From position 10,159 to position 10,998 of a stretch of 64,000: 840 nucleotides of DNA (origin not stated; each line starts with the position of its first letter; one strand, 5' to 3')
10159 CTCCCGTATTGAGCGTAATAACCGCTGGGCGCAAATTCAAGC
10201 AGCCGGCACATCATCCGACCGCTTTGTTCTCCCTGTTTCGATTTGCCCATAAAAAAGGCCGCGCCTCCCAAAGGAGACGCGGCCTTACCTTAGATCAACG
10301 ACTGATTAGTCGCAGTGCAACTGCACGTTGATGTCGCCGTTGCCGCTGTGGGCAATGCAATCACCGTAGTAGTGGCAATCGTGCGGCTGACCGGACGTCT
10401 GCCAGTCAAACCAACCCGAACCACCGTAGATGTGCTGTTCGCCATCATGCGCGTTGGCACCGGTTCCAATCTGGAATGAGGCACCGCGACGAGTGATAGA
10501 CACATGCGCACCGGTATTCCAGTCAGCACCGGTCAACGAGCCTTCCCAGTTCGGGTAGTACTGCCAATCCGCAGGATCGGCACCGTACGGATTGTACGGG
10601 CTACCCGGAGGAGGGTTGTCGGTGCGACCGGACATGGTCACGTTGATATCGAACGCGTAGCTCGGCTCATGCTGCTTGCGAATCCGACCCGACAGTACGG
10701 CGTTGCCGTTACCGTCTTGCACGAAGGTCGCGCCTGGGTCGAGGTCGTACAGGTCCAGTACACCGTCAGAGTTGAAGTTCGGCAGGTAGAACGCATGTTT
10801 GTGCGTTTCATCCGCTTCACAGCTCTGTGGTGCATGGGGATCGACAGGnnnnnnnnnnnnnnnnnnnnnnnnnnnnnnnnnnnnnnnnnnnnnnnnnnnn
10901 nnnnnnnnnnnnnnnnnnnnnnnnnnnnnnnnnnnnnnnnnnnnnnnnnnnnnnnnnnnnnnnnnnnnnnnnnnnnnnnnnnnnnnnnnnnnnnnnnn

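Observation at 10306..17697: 7.4-kb single gene encoding a mosaic adhesin-like protein, divergent from the EPS operon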

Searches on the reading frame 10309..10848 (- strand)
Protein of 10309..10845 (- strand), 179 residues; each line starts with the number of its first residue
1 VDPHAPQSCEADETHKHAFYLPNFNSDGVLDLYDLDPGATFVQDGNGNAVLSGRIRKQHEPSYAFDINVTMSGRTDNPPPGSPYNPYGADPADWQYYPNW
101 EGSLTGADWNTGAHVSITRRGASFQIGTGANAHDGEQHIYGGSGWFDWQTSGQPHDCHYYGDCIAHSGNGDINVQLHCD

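Call 9: search_protein_families(library=pfam, proteins=[window:10309-10845:-], max_evalue=10)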
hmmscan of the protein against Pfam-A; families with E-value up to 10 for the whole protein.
seq(179 aa): 0 families

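Call 29: predict_structure(alignment_id=A1)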
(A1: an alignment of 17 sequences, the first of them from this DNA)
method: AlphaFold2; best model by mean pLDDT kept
length: 180 residues; sequences in the alignment: 17
mean_pLDDT: 93.5   pTM: 0.89
mean pLDDT of the five models: 93.5, 93.5, 92.8, 92.8, 92.8
residues with pLDDT >= 90: 151; 70-90: 24; 50-70: 4; < 50: 1
segments of 3 or more residues with pLDDT < 50: none
pLDDT, mean of each block of 10 residues (from residue 1): 75 90 90 95 94 97 97 96 93 96 98 98 95 93 97 93 92 95
secondary structure, 60 per line:
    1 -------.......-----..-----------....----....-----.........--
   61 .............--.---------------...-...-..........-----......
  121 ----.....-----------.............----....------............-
elements in order: E8-14 E33-36 E41-44 E50-58 E61-73 E96-98 E100-109 E115-120 E125-129 E141-153 H158-161 E168-179

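Call 34: fold_search(model_id=the predicted structure, library=pdb)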
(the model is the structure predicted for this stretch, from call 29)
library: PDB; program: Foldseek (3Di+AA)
matches with E <= 10: 581; with E <= 0.001: 0
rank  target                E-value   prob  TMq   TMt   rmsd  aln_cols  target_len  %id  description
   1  9phw_O                3.9e-02  0.33  0.27  0.23  16.6       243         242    6  Structure of the D1-Val185Asn mutated photosystem II complex with slow O-O bond formation reveals changes in the Cl1 w (released 2025-10-22)
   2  4zbo_A                9.5e-02  0.16  0.24  0.18  15.4       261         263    7  Streptomyces bingchenggensis acetoacetate decarboxylase in non-covalent complex with potassium formate (released 2015-06-17)
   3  7n8o_O                1.2e-01  0.21  0.27  0.22  16.2       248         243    6  High-resolution structure of photosystem II from the mesophilic cyanobacterium, Synechocystis sp. PCC 6803 (released 2021-12-29)
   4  4zbo_C                1.4e-01  0.13  0.23  0.18  15.4       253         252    8  Streptomyces bingchenggensis acetoacetate decarboxylase in non-covalent complex with potassium formate (released 2015-06-17)
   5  5xnm_O                1.6e-01  0.16  0.27  0.24  13.1       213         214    9  Structure of unstacked C2S2M2-type PSII-LHCII supercomplex from Pisum sativum (released 2017-09-20)
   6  7pi0_O                2.2e-01  0.13  0.26  0.21  15.8       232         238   11  Unstacked compact Dunaliella PSII (released 2022-08-17)
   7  6d0t_A                3.0e-01  0.69  0.34  0.48   6.2       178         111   12  De novo design of a fluorescence-activating beta barrel - BB1 (released 2018-09-19)
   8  9fzc_A                3.1e-01  0.23  0.32  0.33   9.6       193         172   11  Structure of OmpA-short in complex with nanobody Nb01 (released 2024-07-17)
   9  6czi_A                3.5e-01  0.54  0.32  0.46   6.4       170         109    9  Structure of a redesigned beta barrel, mFAP1, bound to DFHBI (released 2018-09-19)
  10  6cuj_A                3.5e-01  0.28  0.28  0.31   7.0       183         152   10  Crystal structure of the C-terminal domain of neisserial heparin binding antigen (NHBA) (released 2018-09-26)
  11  1ns2_B                3.7e-01  0.05  0.17  0.11  15.8       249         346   11  Crystal structure of galactose mutarotase from Lactococcus lactis mutant E304A complexed with galactose (released 2003-02-11)
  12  9hd7_O                3.9e-01  0.11  0.27  0.22  13.4       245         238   10  Cryo-EM structure of photosystem II C2S2M2L2 supercomplex from the green alga Chlorella ohadii (released 2025-11-12)
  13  1ns0_B                4.5e-01  0.05  0.17  0.11  15.5       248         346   10  Crystal structure of galactose mutarotase from Lactococcus lactis mutant E304Q complexed with galactose (released 2003-02-11)
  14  4e1t                  4.8e-01  0.02  0.13  0.12  17.0       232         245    9  X-ray crystal structure of the transmembrane beta-domain from invasin from Yersinia pseudotuberculosis (released 2012-06-13)
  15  3c5o_D                5.0e-01  0.14  0.28  0.31  13.8       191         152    7  Crystal structure of the conserved protein of unknown function RPA1785 from Rhodopseudomonas palustris (released 2008-02-19)
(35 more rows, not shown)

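Call 40: search_solved_structures(query=A1, max_evalue=10)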
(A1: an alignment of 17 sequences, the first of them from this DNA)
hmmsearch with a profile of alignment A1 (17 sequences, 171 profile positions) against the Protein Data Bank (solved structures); distinct sequences matched with E-value up to 10: 0.
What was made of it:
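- On Fibrillar adhesin (class definition: repeat stalk + adhesive domain + surface anchor): The function of CT is unknown (calls 34, 40).
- Tried and rejected: A sequence profile against PDB gave 0 hits (call 40).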

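Call 47: search_protein_representatives(alignment_id=A1)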
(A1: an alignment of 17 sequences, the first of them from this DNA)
Query: 17 sequences, 171 profile positions. Proteins with E-value up to 0.001 (for the whole library): 1996; up to 1e-10: 1302; up to 1e-30: 440. The best 150 are listed.
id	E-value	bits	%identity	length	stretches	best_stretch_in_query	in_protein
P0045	8.1e-275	917.5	-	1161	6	6-170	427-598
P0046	3.7e-258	863.3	-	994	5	2-170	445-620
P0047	5.1e-237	794.5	-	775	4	6-170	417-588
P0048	4.0e-215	723.3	-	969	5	10-170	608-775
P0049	4.9e-215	723.0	-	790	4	6-168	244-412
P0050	5.1e-209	703.4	-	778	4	8-170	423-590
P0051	1.2e-200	676.2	-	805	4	5-168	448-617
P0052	2.6e-199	671.8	-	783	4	2-170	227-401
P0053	3.3e-196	661.7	-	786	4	7-171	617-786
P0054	6.5e-185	624.9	-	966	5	3-168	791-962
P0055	1.4e-173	588.0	-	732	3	6-170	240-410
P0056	8.7e-171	578.9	-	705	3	2-170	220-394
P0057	2.7e-167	567.6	-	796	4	7-170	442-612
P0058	3.0e-165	560.9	-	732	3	7-170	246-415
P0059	5.0e-165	560.2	-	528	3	2-170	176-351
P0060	4.1e-159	541.0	-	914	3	5-170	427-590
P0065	2.0e-156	532.2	-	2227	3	7-170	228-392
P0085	3.8e-118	407.6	-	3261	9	7-145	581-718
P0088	1.7e-114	395.7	-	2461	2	4-168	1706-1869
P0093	8.2e-112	387.0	-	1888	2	4-171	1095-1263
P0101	3.8e-109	378.3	-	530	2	4-170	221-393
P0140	1.0e-83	295.5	-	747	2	7-171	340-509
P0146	2.8e-81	287.6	-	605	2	6-170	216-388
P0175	1.2e-65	236.7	-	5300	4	8-169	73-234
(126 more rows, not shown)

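Call 49: search_protein_families(library=pfam, proteins=[P0045, P0055, P0060, P0140, P0088, P0093, P0101, P0146], max_evalue=0.001)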
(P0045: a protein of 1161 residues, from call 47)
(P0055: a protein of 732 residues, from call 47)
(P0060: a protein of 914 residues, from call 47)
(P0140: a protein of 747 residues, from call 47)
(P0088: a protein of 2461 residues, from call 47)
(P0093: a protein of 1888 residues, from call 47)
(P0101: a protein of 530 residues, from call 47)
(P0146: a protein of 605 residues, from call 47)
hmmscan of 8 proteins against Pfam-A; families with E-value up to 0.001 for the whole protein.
P0045 (1161 aa): 0 families

P0055 (732 aa): 0 families

P0060 (914 aa): 2 families
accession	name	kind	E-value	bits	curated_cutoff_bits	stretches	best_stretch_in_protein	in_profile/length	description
PF00754.31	F5_F8_type_C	-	1.4e-08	35.4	28.2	1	816-902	13-90/127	F5/8 type C domain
PF22633.2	F5_F8_type_C_2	-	9.2e-05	23.4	27.8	0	819-900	1-75/91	NedA-like, galactose-binding domain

P0140 (747 aa): 1 family
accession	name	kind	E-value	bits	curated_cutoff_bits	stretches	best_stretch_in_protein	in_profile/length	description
PF13385.13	Laminin_G_3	-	2.3e-16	60.7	27.6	1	588-736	13-150/151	Concanavalin A-like lectin/glucanases superfamily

P0088 (2461 aa): 13 families
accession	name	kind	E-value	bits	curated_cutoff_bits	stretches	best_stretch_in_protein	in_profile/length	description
PF17210.9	SdrD_B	-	5e-212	690.6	29.7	11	1359-1462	2-112/112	SdrD B-like domain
PF13620.12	CarboxypepD_reg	-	5.7e-74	244.9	32.3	11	1373-1431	6-64/82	Carboxypeptidase regulatory-like domain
PF17802.7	SpaA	-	1.3e-45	153.9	23.1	4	1162-1203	14-57/91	Prealbumin-like fold domain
PF11974.14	bMG3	-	3.3e-44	149.5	34.9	0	837-871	29-68/103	Bacterial alpha-2-macroglobulin MG3 domain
PF25275.1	Golvesin_C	-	5.7e-38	130.4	31.6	1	2329-2459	1-131/132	Golvesin C-terminal domain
PF13715.12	CarbopepD_reg_2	-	6.6e-18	65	32.2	0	1375-1422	8-51/88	CarboxypepD_reg-like domain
PF24421.1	Ig_J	-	2e-14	54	29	0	1498-1532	51-85/104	Tip attachment protein J, Ig-like domain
PF01060.29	TTR-52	-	7.7e-12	46.1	24.9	0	837-870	12-49/79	Transthyretin-like family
PF22902.2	NOMO1-like_9th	-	8.4e-10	38.8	27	0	1270-1301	10-42/75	BOS complex subunit NOMO1-like, beta sandwich domain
PF09430.16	EMC7_beta-sandw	-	1.6e-09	38.4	26.6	0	1490-1532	8-48/122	ER membrane protein complex subunit 7, beta-sandwich domain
PF23623.1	GBD_IRG7_N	-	1.1e-08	35.6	27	0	1385-1430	39-86/95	IRG7 N-terminal galactose binding domain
PF07210.18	DUF1416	-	4.8e-07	30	23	0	1591-1639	23-70/97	Protein of unknown function (DUF1416)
PF00775.27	Dioxygenase_C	-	3.6e-05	23.7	27.3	0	959-984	73-98/182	Dioxygenase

P0093 (1888 aa): 7 families
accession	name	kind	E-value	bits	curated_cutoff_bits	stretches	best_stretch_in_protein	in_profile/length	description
PF17210.9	SdrD_B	-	4.2e-72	239.9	29.7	4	681-785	1-112/112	SdrD B-like domain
PF13620.12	CarboxypepD_reg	-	1.1e-18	67.7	32.3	2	696-772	6-81/82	Carboxypeptidase regulatory-like domain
PF17802.7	SpaA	-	1.5e-10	41.6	23.1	0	813-854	13-56/91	Prealbumin-like fold domain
PF24421.1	Ig_J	-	9.2e-06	26.1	29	0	717-746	55-84/104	Tip attachment protein J, Ig-like domain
PF09430.16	EMC7_beta-sandw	-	0.00017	22.2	26.6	0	823-857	13-46/122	ER membrane protein complex subunit 7, beta-sandwich domain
PF11974.14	bMG3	-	0.00045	20.6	34.9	0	816-850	28-68/103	Bacterial alpha-2-macroglobulin MG3 domain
PF13715.12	CarbopepD_reg_2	-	0.00067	20.1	32.2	0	815-860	13-54/88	CarboxypepD_reg-like domain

P0101 (530 aa): 0 families

P0146 (605 aa): 0 families
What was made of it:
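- It co-occurs with F5/8-C, LamG and Golvesin_C lectin-type domains (call 49).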

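Call 51: search_protein_families(library=ncbifam, proteins=[P0055, P0146, P0045], max_evalue=0.001)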
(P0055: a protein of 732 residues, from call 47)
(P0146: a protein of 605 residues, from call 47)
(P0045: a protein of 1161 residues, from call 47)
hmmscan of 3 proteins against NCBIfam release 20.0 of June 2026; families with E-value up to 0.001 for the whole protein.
P0055 (732 aa): 0 families

P0146 (605 aa): 0 families

P0045 (1161 aa): 0 families

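Call 63: find_homologous_proteins(query=A1, max_evalue=1e-10)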
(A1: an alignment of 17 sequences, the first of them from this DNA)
Query A1 (17 sequences) (180 aa, profile of the alignment): 26 proteins with E <= 1e-10 among 8000 candidates.
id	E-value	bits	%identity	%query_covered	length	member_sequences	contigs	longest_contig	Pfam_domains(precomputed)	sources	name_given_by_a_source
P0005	3.2e-92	325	64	98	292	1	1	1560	-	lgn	-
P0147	1.3e-80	287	32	97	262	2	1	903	-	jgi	jgi:hypothetical protein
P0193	1.6e-57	212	33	98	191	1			-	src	-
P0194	3.2e-57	211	66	96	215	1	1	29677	-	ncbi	ncbi:MAG: hypothetical protein AB8G17_17600, partial [Gammaproteobacteria bacterium]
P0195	1.0e-56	209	35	89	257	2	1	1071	PF07589.17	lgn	-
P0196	2.7e-51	192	35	87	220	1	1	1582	-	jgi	jgi:hypothetical protein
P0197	9.8e-50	187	48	96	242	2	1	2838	-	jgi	jgi:hypothetical protein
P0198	8.4e-49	184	38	77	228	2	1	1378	-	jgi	jgi:hypothetical protein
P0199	2.8e-48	182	31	77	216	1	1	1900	-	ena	-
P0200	3.3e-45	172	37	71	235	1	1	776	PF13620.13,PF17210.10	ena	-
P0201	9.4e-45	170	34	76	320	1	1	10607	-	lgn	-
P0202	1.0e-40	157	46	88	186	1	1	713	-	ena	-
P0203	4.0e-40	155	32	77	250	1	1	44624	PF07589.17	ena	-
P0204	2.4e-38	150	38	57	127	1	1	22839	-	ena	-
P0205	3.5e-37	146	31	59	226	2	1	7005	-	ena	-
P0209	1.1e-29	121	27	94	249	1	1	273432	PF07589.17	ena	-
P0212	5.6e-27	113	30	89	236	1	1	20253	PF07589.17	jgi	jgi:hypothetical protein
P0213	3.0e-26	110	31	85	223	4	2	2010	PF18205.7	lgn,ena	-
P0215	1.1e-23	102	27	74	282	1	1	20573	PF18205.7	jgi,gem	-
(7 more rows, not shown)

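Call 64: search_protein_families(library=pfam, proteins=[P0195, P0203, P0209, P0212, P0213, P0215], max_evalue=0.1)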
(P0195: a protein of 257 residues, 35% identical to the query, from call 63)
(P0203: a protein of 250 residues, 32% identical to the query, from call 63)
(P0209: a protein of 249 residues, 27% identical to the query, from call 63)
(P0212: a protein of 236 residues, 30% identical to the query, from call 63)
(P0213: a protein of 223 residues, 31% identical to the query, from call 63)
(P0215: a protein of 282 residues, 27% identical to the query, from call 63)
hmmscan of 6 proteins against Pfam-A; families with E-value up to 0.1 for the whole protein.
P0195 (257 aa): 1 family
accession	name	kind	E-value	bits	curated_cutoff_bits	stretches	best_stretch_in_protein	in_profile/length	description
PF07589.16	PEP-CTERM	-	4.7e-07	30.1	20.7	1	230-251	1-22/24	PEP-CTERM motif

P0203 (250 aa): 2 families
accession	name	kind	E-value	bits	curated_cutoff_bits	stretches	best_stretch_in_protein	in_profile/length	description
PF07589.16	PEP-CTERM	-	6.2e-06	26.5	20.7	1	222-246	1-24/24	PEP-CTERM motif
PF18205.6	VPDSG-CTERM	-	0.069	13.4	25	1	228-243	8-23/26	VPDSG-CTERM motif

P0209 (249 aa): 1 family
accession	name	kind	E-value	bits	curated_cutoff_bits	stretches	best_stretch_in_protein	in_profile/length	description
PF07589.16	PEP-CTERM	-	3e-07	30.7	20.7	1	221-243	1-24/24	PEP-CTERM motif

P0212 (236 aa): 1 family
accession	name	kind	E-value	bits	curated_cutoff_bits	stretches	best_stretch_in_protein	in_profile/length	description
PF07589.16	PEP-CTERM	-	1.3e-06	28.6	20.7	1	208-230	1-24/24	PEP-CTERM motif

P0213 (223 aa): 1 family
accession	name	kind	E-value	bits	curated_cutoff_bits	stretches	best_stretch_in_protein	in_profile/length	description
PF18205.6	VPDSG-CTERM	-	6.4e-09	35.8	25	1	197-222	1-26/26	VPDSG-CTERM motif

P0215 (282 aa): 1 family
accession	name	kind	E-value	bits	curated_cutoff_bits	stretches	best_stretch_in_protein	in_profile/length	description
PF18205.6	VPDSG-CTERM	-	8e-08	32.3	25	1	255-279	2-26/26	VPDSG-CTERM motif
